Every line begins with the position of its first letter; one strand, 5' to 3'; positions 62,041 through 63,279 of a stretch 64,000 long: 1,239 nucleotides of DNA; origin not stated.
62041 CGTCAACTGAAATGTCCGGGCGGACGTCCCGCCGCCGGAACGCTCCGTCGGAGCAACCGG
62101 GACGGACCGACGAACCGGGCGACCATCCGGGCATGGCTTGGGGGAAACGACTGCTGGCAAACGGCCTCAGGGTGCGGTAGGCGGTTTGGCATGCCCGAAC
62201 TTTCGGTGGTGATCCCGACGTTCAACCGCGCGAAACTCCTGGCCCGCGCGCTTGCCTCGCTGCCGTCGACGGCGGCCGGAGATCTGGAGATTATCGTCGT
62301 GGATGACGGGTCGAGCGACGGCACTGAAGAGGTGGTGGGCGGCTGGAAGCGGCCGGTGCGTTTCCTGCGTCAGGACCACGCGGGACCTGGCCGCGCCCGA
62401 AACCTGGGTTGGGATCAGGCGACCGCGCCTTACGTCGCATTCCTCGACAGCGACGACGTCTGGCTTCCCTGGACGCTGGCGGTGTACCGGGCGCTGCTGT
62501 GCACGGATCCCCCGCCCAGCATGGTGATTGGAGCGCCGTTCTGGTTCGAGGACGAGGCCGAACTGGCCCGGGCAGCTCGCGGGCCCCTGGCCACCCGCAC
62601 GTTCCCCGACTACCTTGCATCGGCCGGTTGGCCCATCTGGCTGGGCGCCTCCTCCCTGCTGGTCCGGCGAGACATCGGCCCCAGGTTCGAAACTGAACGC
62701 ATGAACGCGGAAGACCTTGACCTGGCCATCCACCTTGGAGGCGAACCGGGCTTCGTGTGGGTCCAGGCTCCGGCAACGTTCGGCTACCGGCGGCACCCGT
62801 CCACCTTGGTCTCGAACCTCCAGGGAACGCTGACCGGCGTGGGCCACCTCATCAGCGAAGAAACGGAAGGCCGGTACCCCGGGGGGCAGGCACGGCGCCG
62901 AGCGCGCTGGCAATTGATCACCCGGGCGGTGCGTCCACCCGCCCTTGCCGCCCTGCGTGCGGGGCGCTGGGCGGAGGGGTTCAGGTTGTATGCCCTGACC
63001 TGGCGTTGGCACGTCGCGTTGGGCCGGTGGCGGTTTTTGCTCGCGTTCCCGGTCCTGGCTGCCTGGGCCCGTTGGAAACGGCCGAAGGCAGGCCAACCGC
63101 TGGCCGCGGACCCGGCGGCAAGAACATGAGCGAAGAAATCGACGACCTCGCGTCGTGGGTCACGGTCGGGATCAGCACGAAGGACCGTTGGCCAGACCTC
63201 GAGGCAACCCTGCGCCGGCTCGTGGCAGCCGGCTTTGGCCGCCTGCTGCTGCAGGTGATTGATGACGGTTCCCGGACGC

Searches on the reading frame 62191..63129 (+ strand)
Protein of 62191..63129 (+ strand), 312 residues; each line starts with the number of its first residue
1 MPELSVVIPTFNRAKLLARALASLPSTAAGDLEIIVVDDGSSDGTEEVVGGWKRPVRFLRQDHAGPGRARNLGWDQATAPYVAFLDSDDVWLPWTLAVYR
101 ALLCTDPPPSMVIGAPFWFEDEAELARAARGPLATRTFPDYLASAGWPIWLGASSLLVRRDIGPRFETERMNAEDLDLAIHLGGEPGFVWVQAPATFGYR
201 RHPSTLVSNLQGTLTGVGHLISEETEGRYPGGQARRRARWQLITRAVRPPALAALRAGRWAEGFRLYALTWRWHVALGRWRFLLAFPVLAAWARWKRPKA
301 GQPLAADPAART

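Call 71: search_protein_families(library=pfam, proteins=[window:62191-63129:+], max_evalue=0.001)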
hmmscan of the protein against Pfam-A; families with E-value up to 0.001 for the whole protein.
window:62191-63129:+ (312 aa): 3 families
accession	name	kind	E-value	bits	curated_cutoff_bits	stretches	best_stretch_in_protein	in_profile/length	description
PF00535.33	Glycos_transf_2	-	3.7e-27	95.7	23.3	1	5-123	1-122/168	Glycosyl transferase family 2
PF13641.12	Glyco_tranf_2_3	-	6.2e-10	39.9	27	1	2-116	1-123/230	Glycosyltransferase like family 2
PF10111.15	Glyco_tranf_2_2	-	3.7e-07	30.3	27.3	1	30-94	28-97/276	Glycosyltransferase like family 2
